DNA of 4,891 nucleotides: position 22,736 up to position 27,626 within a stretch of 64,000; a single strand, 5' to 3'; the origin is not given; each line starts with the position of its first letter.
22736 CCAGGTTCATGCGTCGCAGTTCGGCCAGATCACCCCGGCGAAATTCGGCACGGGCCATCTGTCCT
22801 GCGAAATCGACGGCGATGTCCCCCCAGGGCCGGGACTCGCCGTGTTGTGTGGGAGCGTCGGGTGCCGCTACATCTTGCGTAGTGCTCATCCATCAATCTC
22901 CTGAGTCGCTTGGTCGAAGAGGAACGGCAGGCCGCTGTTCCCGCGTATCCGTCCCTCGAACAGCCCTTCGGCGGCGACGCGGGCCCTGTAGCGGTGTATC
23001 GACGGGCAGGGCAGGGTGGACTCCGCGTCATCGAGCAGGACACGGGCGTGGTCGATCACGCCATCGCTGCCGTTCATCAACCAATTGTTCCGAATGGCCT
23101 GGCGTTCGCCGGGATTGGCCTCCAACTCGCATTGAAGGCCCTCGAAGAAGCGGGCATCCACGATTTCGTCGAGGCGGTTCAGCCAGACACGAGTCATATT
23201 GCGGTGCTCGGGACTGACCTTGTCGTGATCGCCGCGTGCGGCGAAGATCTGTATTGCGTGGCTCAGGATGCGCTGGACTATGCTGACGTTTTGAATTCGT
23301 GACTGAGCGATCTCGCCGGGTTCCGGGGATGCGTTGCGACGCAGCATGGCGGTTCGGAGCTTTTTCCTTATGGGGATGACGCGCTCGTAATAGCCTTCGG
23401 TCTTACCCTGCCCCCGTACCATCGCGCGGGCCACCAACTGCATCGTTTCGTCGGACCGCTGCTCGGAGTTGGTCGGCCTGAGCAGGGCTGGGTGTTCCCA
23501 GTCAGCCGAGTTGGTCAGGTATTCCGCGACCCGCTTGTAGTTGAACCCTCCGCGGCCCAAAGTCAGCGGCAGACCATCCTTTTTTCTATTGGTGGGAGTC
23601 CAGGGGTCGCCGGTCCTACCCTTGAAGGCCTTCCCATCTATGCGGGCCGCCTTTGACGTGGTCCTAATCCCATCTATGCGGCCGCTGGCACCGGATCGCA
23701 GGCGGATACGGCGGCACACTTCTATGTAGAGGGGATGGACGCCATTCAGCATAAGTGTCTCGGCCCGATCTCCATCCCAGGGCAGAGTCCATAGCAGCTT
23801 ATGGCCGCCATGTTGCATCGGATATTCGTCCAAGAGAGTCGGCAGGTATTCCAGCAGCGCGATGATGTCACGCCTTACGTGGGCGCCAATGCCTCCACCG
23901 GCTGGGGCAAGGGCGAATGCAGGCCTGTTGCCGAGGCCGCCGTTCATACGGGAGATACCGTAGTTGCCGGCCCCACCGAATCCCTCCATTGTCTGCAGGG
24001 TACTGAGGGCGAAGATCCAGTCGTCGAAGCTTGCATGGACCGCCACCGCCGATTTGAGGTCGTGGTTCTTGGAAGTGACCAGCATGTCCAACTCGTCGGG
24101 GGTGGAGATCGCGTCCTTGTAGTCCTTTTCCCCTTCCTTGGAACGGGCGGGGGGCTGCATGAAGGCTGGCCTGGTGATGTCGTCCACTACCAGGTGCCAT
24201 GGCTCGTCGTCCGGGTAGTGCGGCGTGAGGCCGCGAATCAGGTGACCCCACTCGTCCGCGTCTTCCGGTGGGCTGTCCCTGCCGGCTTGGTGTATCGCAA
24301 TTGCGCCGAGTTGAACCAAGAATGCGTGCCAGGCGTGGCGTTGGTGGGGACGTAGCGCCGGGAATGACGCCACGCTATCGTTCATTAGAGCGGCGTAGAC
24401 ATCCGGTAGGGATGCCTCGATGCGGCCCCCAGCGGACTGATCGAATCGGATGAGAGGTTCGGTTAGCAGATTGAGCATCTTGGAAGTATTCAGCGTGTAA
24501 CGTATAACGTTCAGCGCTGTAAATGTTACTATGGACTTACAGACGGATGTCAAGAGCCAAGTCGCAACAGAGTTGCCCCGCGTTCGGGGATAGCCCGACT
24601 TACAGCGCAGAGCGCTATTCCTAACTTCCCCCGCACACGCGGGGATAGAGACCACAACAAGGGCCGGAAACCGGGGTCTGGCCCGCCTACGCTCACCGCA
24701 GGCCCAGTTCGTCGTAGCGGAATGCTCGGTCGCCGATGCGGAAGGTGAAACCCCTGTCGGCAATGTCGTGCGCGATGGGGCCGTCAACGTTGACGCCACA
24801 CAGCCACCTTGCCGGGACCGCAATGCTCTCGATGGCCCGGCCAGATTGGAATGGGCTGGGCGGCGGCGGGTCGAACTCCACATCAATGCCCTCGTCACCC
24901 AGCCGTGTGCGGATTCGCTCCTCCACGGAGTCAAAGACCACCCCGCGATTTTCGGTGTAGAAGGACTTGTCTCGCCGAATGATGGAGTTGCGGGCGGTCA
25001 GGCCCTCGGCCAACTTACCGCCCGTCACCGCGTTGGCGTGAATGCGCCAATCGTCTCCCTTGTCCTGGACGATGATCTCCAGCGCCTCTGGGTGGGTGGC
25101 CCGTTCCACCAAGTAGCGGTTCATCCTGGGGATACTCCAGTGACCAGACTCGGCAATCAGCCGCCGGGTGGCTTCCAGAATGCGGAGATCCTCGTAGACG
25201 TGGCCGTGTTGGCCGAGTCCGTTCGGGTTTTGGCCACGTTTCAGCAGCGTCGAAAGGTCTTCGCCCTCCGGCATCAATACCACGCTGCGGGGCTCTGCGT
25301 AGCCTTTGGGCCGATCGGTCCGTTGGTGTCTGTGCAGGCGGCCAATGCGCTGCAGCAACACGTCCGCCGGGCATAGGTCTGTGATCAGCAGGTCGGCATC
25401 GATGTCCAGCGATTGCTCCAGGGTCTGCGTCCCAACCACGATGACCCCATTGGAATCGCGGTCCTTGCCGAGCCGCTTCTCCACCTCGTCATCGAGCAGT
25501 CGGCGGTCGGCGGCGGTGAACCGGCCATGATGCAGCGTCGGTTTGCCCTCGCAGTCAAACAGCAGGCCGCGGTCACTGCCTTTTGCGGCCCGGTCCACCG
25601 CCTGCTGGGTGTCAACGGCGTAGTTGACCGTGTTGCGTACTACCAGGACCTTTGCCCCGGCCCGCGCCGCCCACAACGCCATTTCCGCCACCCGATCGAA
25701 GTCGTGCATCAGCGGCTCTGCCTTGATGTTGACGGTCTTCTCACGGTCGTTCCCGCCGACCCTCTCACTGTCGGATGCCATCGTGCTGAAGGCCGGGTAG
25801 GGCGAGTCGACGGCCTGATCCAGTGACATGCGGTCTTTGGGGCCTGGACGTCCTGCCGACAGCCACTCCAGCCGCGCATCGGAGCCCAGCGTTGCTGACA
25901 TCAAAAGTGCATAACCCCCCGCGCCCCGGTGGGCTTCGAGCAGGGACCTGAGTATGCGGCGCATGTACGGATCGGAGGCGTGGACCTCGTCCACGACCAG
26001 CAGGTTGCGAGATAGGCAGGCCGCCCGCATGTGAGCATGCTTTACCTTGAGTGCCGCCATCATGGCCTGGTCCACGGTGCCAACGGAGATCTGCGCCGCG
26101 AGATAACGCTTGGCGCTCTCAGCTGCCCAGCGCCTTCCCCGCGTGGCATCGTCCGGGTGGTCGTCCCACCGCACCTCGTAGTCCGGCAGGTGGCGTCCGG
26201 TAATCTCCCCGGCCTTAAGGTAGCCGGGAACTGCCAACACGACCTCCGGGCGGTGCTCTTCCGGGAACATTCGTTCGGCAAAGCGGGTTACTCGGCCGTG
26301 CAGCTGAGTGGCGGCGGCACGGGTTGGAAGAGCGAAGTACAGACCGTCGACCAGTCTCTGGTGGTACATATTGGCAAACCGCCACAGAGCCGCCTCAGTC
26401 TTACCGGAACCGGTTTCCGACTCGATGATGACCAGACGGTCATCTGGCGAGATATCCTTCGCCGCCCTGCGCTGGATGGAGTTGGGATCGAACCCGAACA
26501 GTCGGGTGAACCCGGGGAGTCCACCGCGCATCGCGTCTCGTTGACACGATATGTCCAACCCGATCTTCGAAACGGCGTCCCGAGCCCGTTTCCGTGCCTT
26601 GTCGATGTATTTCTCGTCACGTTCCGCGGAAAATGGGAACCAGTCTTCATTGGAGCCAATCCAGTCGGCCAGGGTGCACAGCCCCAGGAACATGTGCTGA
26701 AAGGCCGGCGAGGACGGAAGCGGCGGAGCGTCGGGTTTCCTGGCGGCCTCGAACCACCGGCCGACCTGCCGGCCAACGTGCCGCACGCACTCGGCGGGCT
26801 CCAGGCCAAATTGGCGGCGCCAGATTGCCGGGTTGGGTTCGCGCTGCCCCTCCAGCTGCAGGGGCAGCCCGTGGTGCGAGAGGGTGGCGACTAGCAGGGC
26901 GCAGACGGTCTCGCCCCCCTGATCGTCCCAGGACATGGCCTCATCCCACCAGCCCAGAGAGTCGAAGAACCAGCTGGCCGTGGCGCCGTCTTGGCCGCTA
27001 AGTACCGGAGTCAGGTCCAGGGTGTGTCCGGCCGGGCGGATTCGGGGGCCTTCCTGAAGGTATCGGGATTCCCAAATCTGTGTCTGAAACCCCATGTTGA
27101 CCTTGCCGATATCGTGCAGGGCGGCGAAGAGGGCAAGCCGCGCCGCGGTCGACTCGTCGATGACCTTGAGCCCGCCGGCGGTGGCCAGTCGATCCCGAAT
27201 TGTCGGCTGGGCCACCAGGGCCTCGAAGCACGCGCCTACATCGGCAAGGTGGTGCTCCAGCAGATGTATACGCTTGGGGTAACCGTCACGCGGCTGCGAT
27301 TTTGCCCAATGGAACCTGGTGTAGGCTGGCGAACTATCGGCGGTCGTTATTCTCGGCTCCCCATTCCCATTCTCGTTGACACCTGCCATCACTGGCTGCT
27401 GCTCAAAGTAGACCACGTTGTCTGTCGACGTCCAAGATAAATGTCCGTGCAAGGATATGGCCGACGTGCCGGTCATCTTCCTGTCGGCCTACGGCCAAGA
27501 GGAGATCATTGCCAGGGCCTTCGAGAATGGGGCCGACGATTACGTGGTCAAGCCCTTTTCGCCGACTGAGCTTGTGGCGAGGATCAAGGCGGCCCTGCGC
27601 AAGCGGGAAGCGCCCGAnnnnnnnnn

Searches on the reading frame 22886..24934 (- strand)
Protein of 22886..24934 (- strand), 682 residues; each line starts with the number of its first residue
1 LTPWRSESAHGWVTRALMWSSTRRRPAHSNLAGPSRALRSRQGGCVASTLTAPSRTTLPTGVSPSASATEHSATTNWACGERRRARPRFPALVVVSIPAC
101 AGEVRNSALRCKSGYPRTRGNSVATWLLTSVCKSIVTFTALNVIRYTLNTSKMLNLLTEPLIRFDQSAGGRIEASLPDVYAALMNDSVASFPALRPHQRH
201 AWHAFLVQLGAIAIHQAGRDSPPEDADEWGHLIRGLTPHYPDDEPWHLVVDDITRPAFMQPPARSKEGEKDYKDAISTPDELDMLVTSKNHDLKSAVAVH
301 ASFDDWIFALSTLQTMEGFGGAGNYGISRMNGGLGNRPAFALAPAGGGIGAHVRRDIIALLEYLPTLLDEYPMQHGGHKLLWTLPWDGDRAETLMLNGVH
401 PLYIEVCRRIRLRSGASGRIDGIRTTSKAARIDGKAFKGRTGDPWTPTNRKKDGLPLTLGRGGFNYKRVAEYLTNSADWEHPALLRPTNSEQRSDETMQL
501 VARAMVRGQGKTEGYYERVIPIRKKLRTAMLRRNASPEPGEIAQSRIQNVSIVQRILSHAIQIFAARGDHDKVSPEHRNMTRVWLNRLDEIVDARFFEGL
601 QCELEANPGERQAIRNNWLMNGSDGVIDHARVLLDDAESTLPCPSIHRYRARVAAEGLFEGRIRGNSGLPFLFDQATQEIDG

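Call 89: search_protein_families(library=pfam, proteins=[window:22886-24934:-], max_evalue=0.001)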
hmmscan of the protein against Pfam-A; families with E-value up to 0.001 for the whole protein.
window:22886-24934:- (682 aa): 1 family
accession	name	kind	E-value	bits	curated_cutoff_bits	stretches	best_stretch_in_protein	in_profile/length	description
PF09481.15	CRISPR_Cse1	-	5.2e-12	46.1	24.7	1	155-589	1-415/450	CRISPR-associated protein Cse1 (CRISPR_cse1)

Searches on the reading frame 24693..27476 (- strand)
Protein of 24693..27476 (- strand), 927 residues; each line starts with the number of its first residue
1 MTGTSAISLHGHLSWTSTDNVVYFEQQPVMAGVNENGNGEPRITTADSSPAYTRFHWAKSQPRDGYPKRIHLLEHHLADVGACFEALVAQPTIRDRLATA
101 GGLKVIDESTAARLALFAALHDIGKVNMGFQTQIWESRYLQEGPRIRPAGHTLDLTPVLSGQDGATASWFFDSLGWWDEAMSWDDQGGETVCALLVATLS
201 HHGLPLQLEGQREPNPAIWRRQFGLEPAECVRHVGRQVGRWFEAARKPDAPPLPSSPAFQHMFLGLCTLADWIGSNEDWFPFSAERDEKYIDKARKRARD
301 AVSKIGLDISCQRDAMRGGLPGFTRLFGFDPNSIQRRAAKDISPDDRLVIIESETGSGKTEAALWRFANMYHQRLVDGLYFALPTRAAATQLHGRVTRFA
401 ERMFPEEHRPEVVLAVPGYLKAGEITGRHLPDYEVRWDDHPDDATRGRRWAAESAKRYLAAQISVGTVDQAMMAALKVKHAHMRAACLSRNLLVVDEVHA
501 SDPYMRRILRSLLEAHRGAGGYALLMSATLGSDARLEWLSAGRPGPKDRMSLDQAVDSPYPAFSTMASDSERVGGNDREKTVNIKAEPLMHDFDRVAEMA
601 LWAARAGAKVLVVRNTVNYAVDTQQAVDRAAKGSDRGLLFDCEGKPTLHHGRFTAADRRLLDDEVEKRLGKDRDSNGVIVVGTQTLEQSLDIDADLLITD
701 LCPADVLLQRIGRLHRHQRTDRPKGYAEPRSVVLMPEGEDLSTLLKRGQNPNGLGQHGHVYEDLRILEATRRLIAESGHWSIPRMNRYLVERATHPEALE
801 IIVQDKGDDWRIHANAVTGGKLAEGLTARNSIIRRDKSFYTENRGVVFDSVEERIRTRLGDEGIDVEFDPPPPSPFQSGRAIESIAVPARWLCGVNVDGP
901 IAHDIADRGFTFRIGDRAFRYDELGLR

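Call 89: search_protein_families(library=pfam, proteins=[window:24693-27476:-], max_evalue=0.001)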
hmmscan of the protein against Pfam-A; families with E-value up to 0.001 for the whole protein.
window:24693-27476:- (927 aa): 4 families
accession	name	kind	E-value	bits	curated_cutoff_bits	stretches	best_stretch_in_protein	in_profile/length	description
PF18019.7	Cas3_HD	-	5.8e-31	108.6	23.1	1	57-280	1-207/207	Cas3, HD domain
PF22590.2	Cas3-like_C_2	-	7.1e-30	103.9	27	1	607-719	2-106/106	CRISPR-associated nuclease/helicase Cas3, C-terminal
PF00270.35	DEAD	-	1.1e-10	42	26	1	333-533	2-163/167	DEAD/DEAH box helicase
PF04851.21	ResIII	-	7.8e-06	26.3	22.5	1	331-512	4-150/164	Type III restriction enzyme, res subunit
